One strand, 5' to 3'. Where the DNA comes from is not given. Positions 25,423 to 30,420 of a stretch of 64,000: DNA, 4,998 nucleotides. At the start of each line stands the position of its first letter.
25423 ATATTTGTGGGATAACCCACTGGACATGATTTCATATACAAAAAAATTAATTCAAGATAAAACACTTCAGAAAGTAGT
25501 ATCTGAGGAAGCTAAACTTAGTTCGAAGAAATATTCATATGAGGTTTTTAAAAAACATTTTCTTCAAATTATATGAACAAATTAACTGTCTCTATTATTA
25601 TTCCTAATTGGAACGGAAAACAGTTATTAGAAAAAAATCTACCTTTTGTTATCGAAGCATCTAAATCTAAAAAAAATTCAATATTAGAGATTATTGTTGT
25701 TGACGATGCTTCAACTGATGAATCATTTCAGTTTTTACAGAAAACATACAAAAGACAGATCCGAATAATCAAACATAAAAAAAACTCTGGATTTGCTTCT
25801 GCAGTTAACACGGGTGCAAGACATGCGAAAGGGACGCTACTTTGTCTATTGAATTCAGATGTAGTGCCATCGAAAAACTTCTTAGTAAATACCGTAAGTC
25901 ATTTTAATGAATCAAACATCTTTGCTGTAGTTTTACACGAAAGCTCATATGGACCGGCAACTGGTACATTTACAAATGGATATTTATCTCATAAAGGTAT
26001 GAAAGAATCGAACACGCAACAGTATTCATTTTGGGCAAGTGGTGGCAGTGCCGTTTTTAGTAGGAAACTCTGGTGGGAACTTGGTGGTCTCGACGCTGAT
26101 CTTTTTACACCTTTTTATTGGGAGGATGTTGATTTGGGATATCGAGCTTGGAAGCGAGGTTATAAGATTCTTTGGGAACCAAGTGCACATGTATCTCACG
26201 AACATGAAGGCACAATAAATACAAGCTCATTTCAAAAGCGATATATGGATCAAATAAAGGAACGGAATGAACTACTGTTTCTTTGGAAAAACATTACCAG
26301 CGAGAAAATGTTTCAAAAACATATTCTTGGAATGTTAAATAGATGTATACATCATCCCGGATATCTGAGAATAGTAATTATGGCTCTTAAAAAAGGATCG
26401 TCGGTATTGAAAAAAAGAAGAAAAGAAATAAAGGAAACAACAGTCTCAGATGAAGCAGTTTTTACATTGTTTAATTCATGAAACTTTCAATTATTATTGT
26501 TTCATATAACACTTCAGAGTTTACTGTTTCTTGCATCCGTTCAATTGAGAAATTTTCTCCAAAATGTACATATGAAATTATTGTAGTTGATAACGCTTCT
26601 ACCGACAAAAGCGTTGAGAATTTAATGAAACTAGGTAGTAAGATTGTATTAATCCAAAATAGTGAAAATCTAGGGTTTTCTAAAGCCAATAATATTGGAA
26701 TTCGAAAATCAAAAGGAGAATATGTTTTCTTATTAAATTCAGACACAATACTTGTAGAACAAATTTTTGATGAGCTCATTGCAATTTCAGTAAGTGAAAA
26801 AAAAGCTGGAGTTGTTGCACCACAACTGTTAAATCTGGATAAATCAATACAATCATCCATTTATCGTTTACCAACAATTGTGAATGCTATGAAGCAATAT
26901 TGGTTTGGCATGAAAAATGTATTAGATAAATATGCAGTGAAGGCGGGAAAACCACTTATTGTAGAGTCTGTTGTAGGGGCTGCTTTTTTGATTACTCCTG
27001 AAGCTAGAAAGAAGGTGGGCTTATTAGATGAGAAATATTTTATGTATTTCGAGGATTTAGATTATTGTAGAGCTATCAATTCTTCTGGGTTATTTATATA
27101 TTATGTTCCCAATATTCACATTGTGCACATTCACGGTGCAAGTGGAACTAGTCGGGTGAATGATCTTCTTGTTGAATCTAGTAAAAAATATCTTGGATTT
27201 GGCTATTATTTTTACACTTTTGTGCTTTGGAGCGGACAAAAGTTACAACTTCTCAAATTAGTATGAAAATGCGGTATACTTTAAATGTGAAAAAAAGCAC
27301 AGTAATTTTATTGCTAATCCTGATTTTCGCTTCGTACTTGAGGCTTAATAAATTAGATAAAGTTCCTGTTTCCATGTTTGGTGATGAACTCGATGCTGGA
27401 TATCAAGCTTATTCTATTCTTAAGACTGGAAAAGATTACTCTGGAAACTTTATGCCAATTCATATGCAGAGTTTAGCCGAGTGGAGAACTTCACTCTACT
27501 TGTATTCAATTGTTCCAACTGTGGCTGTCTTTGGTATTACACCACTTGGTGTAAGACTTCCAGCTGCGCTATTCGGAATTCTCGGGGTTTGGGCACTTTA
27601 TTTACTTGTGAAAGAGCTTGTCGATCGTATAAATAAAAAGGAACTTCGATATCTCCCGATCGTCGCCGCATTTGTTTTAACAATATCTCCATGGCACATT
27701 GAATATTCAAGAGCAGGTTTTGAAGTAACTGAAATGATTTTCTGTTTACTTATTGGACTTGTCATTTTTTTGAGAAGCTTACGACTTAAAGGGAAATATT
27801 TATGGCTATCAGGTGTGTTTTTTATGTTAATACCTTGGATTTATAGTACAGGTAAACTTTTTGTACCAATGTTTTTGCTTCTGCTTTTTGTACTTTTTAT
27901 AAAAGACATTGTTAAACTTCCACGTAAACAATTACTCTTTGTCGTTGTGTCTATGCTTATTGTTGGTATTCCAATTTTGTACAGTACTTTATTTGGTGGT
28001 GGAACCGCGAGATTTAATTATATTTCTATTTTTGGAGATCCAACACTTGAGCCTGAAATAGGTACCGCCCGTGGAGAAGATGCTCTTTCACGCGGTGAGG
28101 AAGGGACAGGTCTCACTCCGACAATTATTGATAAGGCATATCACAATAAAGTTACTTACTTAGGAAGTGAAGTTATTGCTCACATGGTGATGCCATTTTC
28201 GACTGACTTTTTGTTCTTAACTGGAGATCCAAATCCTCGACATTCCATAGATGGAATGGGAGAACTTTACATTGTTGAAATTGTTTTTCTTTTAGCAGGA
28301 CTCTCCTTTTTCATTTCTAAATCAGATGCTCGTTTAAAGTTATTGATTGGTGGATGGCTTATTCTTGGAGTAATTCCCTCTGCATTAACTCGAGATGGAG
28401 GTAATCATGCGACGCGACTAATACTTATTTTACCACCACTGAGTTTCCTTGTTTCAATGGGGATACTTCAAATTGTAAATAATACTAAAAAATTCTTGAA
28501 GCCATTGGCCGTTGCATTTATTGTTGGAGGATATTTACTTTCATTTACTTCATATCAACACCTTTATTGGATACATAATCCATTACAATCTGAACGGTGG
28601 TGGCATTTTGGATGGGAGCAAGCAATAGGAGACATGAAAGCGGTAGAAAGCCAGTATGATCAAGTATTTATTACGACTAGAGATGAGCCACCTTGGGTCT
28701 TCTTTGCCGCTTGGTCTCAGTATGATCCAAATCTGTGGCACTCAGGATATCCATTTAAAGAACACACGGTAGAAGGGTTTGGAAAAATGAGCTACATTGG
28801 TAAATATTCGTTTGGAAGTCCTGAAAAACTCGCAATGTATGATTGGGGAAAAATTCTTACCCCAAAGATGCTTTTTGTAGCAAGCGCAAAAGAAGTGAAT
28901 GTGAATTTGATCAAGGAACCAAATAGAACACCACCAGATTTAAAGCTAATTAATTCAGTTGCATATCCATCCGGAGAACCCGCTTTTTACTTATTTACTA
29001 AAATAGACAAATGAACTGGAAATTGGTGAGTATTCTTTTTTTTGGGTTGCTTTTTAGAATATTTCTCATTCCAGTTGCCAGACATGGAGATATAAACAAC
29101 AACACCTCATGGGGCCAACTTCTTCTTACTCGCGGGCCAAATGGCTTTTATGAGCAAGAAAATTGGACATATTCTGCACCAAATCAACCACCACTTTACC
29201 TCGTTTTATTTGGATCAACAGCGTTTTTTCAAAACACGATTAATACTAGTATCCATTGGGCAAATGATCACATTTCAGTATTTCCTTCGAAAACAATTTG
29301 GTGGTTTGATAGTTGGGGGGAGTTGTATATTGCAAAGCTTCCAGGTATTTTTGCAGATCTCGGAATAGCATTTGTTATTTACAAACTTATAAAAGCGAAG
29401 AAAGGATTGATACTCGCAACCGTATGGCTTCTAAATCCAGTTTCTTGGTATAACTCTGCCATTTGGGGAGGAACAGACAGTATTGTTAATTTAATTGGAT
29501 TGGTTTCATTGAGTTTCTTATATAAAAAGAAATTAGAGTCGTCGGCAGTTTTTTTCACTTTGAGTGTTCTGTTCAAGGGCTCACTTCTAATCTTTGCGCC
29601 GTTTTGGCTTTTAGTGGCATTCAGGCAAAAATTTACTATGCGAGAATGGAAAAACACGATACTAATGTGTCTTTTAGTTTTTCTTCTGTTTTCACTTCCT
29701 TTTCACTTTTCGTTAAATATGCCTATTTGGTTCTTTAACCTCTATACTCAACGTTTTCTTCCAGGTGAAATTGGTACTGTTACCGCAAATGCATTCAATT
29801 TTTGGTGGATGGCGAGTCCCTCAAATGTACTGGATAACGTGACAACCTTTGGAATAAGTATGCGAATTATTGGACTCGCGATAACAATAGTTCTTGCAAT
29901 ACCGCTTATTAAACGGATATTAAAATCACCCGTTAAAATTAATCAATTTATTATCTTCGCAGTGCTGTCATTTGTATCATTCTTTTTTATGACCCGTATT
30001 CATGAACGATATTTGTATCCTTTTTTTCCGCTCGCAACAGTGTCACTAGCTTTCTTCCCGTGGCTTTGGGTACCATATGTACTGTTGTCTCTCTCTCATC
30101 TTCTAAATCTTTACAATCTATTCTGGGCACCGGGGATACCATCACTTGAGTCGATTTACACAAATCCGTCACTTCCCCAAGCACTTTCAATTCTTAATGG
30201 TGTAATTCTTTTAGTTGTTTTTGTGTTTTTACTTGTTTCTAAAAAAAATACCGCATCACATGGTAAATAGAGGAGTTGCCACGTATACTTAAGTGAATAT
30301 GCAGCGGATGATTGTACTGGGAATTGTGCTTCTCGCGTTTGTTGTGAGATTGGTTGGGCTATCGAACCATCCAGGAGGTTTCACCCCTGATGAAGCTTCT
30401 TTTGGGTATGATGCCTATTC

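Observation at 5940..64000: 58-kb single-strand glycosylation super-locus with about 20 GT-C-type membrane transferases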

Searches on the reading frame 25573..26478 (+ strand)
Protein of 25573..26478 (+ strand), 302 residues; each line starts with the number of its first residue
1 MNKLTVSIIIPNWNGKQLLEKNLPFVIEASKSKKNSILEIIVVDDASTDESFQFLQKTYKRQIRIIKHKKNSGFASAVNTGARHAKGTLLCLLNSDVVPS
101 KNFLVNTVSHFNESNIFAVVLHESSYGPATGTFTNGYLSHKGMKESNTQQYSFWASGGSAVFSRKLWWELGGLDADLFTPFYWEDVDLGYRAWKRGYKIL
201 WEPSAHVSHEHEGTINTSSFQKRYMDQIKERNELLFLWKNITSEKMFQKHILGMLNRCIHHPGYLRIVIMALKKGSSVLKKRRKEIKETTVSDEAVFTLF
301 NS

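Call 6: search_protein_families(library=pfam, proteins=[window:25573-26478:+], max_evalue=0.01)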
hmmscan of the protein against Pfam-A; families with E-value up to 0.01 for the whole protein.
window:25573-26478:+ (302 aa): 5 families
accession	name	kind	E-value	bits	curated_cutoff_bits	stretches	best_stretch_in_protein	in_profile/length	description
PF00535.33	Glycos_transf_2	-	1.6e-23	83.9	23.3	1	7-166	1-163/168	Glycosyl transferase family 2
PF13641.12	Glyco_tranf_2_3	-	9.3e-17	62.2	27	1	6-215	3-217/230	Glycosyltransferase like family 2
PF10111.15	Glyco_tranf_2_2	-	4.7e-08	33.3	27.3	1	24-231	13-238/276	Glycosyltransferase like family 2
PF13632.12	Glyco_trans_2_3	-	5.1e-08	33.4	27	1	92-221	4-135/198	Glycosyl transferase family group 2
PF13712.12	Glyco_tranf_2_5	-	0.0064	16.7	27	0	55-115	22-83/210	Glycosyltransferase like family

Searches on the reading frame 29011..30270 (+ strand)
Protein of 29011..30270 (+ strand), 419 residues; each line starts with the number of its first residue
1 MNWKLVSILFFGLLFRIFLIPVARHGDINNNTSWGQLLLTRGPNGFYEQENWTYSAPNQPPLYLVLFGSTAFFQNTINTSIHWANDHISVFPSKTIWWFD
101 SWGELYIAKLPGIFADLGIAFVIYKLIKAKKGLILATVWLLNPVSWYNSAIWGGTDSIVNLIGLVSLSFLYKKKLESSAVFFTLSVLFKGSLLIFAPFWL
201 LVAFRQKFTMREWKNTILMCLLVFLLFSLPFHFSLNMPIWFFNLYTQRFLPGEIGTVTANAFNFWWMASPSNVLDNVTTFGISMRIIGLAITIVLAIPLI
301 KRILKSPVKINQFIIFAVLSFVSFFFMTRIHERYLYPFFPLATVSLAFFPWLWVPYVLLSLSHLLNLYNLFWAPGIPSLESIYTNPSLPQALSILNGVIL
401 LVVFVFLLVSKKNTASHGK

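Call 6: search_protein_families(library=pfam, proteins=[window:29011-30267:+], max_evalue=0.01)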
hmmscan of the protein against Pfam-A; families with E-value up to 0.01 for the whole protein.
window:29011-30267:+ (419 aa): 0 families

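Call 23: search_protein_families(library=ncbifam, proteins=[window:29011-30267:+], max_evalue=1)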
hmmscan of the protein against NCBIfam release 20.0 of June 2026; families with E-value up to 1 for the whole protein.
window:29011-30267:+ (419 aa): 1 family
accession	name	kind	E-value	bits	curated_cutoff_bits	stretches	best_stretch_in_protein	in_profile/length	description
TIGR02805.1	exbB2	equivalog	0.36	11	135.35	0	252-299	69-116/138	TonB-system energizer ExbB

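Call 24: search_protein_families(library=pfam, proteins=[window:29011-30267:+], max_evalue=10)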
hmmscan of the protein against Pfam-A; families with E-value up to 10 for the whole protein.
window:29011-30267:+ (419 aa): 1 family
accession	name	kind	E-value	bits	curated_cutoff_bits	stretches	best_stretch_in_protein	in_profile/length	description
PF04342.18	DMT_6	-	0.89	10.3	25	1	261-326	38-103/104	Putative member of DMT superfamily (DUF486)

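Call 42: search_protein_families(library=pfam, alignment_id=A2, max_evalue=1)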
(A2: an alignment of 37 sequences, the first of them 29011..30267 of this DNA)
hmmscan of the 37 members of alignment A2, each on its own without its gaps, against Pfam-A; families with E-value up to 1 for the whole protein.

A. member 1, window:29011-30267:+ (419 aa): 1 family
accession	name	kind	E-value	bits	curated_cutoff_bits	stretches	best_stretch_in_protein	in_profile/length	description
PF04342.18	DMT_6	-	0.89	10.3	25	1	261-326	38-103/104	Putative member of DMT superfamily (DUF486)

B. families by the number of members that match (of 37 scanned): 12 families
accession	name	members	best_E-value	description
PF03155.21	Alg6_Alg8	8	4.3e-05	ALG6, ALG8 glycosyltransferase family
PF06728.19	PIG-U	5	8.1e-07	GPI transamidase subunit PIG-U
PF09594.16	GT87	3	1.3e-06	Glycosyltransferase family 87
PF05208.19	ALG3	2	7.1e-06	ALG3 protein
PF20619.3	DUF6804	2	0.00047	Family of unknown function (DUF6804)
PF14897.12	EpsG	2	0.0059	EpsG family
PF15971.10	Mannosyl_trans4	1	0.02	DolP-mannose mannosyltransferase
PF18204.6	PGF-CTERM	1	0.08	PGF-CTERM motif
PF14147.11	Spore_YhaL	1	0.15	Sporulation protein YhaL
PF19931.4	DUF6394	1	0.55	Family of unknown function (DUF6394)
PF13231.12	PMT_2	1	0.83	Dolichyl-phosphate-mannose-protein mannosyltransferase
PF04342.18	DMT_6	1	0.89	Putative member of DMT superfamily (DUF486)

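Call 44: search_solved_structures(query=A2, max_evalue=10)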
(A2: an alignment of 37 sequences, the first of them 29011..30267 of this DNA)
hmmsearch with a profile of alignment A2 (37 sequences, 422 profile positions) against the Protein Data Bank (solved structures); distinct sequences matched with E-value up to 10: 4.
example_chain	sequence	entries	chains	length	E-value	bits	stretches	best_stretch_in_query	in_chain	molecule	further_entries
9wno_A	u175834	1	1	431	3.8e-09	39.4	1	110-334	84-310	GPI mannosyltransferase 1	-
23gf_B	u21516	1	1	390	1.9e-08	37.1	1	109-277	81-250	GPI mannosyltransferase 1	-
23gx_B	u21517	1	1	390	2.1e-08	37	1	109-235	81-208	GPI mannosyltransferase 1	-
6snh_X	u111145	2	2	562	5.9e-08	35.5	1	110-379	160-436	Dolichyl pyrophosphate Man9GlcNAc2 alpha-1,3-glucosyltransferase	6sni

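Call 70: list_cluster_members(proteins=[P0001, P0121, window:29011-30267:+, window:40499-41632:+, window:52733-54736:+, window:20193-21953:+, window:14976-16847:+, window:5940-6641:+, window:50583-51680:+, window:2851-3543:+])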
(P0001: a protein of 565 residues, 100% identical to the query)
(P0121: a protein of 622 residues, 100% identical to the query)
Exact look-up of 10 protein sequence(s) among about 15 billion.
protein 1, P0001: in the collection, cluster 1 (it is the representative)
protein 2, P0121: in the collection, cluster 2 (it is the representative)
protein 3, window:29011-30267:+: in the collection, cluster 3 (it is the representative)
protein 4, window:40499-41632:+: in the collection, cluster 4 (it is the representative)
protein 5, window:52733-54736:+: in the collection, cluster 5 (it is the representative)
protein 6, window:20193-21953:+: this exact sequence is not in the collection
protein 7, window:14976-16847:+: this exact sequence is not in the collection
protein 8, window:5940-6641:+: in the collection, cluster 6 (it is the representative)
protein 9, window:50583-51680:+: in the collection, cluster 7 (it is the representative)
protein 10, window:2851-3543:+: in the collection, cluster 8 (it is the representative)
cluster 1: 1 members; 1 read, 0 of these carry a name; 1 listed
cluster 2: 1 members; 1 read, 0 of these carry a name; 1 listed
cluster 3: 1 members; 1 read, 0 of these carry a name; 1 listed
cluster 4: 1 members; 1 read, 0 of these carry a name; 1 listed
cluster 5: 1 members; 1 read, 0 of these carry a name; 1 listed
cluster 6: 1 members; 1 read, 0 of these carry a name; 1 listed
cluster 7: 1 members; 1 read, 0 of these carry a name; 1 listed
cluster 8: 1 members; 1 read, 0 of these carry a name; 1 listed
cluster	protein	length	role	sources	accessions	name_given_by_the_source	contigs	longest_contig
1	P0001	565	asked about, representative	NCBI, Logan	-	-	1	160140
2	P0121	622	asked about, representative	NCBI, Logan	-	-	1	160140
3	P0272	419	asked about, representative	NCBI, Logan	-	-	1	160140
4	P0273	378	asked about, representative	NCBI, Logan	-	-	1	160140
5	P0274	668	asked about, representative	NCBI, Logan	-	-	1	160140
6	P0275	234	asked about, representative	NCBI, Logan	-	-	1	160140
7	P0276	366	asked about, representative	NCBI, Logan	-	-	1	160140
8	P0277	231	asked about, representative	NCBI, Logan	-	-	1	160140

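Call 110: find_encoding_contigs(protein=window:29011-30270:+, flank=10000, max_places=2)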
Protein window:29011-30270:+ (419 aa): 1 contig read that carries it; 1 place shown.
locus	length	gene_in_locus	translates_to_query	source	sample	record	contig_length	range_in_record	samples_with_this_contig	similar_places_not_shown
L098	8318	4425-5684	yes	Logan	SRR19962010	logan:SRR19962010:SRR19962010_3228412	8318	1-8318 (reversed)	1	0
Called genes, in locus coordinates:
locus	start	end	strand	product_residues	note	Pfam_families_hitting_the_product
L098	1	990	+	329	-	?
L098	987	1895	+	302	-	PF00535:Glycos_transf_2, PF10111:Glyco_tranf_2_2 (weak), PF13641:Glyco_tranf_2_3, PF13632:Glyco_trans_2_3 (weak)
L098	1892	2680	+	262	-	PF00535:Glycos_transf_2, PF10111:Glyco_tranf_2_2 (weak), PF13641:Glyco_tranf_2_3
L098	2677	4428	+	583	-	-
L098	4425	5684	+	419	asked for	-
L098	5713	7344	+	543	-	PF02366:PMT (weak), PF13231:PMT_2 (weak)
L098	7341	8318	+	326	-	?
